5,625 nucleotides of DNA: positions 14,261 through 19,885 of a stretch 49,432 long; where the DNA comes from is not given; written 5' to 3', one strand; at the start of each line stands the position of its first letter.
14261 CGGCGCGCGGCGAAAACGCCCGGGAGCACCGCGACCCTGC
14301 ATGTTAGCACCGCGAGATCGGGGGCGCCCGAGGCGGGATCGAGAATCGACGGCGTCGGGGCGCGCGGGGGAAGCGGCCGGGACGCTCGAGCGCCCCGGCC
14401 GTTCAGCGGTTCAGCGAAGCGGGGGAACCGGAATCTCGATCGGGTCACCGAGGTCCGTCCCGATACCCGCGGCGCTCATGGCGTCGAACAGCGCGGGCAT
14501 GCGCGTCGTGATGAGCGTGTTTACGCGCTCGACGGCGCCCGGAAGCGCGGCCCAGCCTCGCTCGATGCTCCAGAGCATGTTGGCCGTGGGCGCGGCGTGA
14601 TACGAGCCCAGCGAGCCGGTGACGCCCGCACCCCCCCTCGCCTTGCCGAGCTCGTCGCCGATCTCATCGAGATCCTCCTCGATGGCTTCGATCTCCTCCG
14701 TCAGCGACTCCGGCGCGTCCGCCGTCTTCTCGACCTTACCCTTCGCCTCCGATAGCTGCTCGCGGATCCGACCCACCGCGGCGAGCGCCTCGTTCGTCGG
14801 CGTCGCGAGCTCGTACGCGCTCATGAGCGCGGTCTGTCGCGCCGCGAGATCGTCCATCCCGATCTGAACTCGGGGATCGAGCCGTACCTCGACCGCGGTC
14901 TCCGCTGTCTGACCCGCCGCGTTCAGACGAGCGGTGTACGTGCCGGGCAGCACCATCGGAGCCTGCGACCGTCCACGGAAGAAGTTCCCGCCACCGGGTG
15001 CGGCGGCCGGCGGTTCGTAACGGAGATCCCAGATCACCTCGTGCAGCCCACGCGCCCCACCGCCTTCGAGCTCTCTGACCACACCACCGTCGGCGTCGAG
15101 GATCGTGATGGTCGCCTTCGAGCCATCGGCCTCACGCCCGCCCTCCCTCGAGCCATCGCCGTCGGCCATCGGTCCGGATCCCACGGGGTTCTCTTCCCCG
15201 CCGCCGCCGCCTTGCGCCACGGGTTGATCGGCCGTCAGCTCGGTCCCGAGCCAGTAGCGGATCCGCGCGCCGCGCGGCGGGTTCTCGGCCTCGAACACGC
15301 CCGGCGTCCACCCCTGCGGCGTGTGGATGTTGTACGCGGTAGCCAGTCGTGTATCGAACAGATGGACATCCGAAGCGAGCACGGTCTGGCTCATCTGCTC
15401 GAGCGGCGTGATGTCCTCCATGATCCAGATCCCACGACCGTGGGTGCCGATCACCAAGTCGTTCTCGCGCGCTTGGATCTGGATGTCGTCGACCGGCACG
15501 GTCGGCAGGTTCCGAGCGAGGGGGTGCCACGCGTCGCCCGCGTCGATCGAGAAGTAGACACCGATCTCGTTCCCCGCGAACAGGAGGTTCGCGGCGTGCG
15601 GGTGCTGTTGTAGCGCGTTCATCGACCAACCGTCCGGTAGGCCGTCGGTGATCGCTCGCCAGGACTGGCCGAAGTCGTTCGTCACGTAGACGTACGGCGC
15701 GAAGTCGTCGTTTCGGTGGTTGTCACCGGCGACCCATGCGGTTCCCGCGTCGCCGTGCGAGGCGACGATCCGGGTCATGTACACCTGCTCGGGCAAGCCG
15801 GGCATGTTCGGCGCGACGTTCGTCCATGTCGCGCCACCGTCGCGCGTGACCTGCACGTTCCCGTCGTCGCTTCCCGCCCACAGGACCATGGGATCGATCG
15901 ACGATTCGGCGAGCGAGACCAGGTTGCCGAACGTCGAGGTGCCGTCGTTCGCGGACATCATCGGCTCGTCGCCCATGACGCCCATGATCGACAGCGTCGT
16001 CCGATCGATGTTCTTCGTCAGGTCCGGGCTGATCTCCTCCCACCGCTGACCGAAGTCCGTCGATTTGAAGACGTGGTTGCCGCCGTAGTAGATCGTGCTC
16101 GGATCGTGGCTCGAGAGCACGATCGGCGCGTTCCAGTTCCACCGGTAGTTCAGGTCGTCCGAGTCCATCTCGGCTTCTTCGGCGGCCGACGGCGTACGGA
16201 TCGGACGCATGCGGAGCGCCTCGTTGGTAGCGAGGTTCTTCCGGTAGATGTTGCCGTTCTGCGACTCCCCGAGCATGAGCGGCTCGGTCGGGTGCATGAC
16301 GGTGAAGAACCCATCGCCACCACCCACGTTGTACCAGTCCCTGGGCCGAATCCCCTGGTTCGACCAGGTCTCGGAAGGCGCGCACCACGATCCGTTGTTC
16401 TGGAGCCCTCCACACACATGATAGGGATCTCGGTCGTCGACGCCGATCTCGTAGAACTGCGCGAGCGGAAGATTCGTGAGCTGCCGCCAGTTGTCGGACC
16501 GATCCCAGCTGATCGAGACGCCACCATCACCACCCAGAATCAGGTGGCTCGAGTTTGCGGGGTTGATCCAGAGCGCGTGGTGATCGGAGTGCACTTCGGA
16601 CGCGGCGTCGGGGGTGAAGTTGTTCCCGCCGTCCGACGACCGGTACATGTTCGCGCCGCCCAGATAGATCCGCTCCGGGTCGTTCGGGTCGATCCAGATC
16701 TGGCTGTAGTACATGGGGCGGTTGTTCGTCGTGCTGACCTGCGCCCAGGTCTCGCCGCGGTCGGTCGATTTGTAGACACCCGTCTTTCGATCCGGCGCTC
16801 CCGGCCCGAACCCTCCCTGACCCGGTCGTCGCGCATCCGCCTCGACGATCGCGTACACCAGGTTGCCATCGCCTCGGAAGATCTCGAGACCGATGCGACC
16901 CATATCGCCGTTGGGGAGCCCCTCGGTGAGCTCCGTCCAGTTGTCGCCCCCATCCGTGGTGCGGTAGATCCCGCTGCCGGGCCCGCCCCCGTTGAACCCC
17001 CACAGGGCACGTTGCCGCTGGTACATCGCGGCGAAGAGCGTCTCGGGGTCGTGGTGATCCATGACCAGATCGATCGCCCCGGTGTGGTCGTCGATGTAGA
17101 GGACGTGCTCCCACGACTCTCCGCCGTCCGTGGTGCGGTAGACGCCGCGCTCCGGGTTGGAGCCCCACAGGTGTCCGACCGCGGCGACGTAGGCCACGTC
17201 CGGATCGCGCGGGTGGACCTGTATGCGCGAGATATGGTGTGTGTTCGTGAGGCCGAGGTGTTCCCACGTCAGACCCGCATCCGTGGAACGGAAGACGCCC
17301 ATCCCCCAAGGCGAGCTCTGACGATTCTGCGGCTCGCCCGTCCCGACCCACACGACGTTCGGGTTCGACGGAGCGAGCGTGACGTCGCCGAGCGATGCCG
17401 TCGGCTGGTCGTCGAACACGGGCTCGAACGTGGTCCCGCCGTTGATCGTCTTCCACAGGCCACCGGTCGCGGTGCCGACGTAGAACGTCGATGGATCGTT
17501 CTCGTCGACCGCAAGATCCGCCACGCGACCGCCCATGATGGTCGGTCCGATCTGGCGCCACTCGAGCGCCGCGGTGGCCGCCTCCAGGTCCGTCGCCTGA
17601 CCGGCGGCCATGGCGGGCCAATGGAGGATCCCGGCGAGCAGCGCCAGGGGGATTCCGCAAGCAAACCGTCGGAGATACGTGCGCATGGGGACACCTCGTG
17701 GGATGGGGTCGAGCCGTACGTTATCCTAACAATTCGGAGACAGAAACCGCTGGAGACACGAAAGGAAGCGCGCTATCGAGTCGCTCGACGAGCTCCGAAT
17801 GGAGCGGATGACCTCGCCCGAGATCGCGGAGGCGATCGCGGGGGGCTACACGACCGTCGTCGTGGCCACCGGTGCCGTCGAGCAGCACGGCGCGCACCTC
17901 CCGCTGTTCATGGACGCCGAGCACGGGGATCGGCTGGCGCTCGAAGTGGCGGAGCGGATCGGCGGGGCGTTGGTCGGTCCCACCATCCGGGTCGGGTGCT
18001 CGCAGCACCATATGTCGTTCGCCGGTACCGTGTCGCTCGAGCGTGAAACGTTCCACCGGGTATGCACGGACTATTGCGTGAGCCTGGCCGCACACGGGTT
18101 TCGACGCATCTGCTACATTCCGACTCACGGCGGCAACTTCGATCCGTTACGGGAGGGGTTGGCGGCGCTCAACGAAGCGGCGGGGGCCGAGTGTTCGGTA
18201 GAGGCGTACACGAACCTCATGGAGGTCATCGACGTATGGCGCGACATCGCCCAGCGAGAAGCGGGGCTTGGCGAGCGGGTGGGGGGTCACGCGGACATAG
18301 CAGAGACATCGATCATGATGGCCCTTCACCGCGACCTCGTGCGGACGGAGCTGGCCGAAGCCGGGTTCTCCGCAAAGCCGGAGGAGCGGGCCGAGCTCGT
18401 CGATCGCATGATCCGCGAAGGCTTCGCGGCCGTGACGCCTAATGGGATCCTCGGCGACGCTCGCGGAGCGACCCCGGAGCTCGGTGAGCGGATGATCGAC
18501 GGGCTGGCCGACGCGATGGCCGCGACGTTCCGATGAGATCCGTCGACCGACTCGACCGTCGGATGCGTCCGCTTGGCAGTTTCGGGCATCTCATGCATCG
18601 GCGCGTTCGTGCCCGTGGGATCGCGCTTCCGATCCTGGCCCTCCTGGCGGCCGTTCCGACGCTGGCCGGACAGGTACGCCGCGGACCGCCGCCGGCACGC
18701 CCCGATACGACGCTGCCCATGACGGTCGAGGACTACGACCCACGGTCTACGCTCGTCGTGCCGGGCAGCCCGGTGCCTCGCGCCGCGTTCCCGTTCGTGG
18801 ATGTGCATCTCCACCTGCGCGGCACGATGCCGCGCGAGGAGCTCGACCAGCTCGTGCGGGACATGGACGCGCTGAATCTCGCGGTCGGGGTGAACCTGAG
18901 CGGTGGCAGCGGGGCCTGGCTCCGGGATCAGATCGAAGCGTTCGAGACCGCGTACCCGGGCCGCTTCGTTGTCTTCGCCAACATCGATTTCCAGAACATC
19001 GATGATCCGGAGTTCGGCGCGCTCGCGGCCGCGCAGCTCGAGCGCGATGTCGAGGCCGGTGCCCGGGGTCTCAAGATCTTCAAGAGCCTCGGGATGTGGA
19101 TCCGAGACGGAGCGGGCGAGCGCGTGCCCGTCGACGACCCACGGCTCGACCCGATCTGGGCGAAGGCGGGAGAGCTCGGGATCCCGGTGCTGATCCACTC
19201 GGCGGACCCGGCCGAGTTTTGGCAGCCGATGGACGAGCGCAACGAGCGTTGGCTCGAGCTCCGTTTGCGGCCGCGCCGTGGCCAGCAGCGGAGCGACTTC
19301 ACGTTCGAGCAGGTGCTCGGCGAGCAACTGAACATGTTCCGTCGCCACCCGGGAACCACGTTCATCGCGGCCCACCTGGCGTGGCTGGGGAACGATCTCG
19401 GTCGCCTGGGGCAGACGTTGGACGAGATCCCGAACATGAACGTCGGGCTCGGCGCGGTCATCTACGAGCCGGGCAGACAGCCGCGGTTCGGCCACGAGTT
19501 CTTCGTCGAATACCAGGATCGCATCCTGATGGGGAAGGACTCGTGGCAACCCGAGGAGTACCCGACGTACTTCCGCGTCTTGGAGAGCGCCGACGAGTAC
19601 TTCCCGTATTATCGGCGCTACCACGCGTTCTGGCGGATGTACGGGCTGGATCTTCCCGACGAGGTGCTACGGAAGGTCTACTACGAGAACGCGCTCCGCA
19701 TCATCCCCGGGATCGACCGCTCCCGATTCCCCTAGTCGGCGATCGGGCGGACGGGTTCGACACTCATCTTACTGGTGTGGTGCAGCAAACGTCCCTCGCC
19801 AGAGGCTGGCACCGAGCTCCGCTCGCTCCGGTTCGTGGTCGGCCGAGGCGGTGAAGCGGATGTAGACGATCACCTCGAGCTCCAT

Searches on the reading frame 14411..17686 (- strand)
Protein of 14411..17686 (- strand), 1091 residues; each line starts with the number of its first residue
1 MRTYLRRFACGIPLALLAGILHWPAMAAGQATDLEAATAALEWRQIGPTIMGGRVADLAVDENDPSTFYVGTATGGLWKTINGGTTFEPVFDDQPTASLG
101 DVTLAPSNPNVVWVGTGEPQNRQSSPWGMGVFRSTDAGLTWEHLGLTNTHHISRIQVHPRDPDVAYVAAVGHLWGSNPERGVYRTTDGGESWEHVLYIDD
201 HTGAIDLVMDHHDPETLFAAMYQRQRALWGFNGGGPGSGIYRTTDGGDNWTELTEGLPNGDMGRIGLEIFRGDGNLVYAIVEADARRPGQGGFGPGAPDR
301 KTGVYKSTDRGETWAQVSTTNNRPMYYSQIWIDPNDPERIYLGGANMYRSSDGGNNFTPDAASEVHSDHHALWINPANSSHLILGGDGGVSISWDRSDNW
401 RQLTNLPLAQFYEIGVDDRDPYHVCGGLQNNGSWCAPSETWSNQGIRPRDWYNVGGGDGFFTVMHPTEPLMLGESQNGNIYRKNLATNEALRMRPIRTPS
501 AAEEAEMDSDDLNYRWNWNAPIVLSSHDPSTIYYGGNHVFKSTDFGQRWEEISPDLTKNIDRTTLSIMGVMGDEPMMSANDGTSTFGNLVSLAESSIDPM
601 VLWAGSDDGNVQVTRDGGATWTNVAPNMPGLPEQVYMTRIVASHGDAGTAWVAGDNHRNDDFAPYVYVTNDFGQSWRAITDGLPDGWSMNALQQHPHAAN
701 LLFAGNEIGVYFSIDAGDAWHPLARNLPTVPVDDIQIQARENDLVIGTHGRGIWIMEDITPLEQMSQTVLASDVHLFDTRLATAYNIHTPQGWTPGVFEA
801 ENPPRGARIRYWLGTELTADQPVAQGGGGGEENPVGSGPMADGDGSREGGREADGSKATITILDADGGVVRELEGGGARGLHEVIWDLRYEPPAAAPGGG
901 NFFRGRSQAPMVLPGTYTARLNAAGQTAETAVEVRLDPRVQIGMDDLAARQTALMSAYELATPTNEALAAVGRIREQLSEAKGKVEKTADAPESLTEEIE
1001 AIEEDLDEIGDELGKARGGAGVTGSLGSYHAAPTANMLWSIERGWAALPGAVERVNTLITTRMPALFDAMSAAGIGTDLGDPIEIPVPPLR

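Call 10: search_protein_families(library=pfam, proteins=[window:14411-17686:-], max_evalue=0.0001)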
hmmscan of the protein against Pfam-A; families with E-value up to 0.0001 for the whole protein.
window:14411-17686:- (1091 aa): 4 families
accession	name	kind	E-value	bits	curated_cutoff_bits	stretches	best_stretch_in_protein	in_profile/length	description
PF15902.12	Sortilin-Vps10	-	1.1e-32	113.9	33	2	131-256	3-115/446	Sortilin, neurotensin receptor 3,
PF02012.26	BNR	-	9.7e-13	46.5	27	0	183-193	1-11/12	BNR/Asp-box repeat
PF13088.12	BNR_2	-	2.1e-09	37.6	31.4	0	540-688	85-211/277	BNR repeat-like domain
PF15899.11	BNR_6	-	3.2e-06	27.1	27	0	540-552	2-14/14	BNR-Asp box repeat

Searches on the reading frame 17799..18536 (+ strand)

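Call 10: search_protein_families(library=pfam, proteins=[window:17799-18536:+], max_evalue=0.0001)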
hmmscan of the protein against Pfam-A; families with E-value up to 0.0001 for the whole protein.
window:17799-18536:+ (245 aa): 1 family
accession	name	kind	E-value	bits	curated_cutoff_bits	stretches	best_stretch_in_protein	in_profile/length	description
PF02633.19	Creatininase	-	3.4e-63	213.7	31.3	1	2-242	1-236/238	Creatinine amidohydrolase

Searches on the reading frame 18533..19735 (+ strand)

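Call 10: search_protein_families(library=pfam, proteins=[window:18533-19735:+], max_evalue=0.0001)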
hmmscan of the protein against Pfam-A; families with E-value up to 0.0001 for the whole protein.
window:18533-19735:+ (400 aa): 1 family
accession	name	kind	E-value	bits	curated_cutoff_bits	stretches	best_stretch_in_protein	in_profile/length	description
PF04909.20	Amidohydro_2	-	3e-17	63.7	26.4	1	139-390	74-286/289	Amidohydrolase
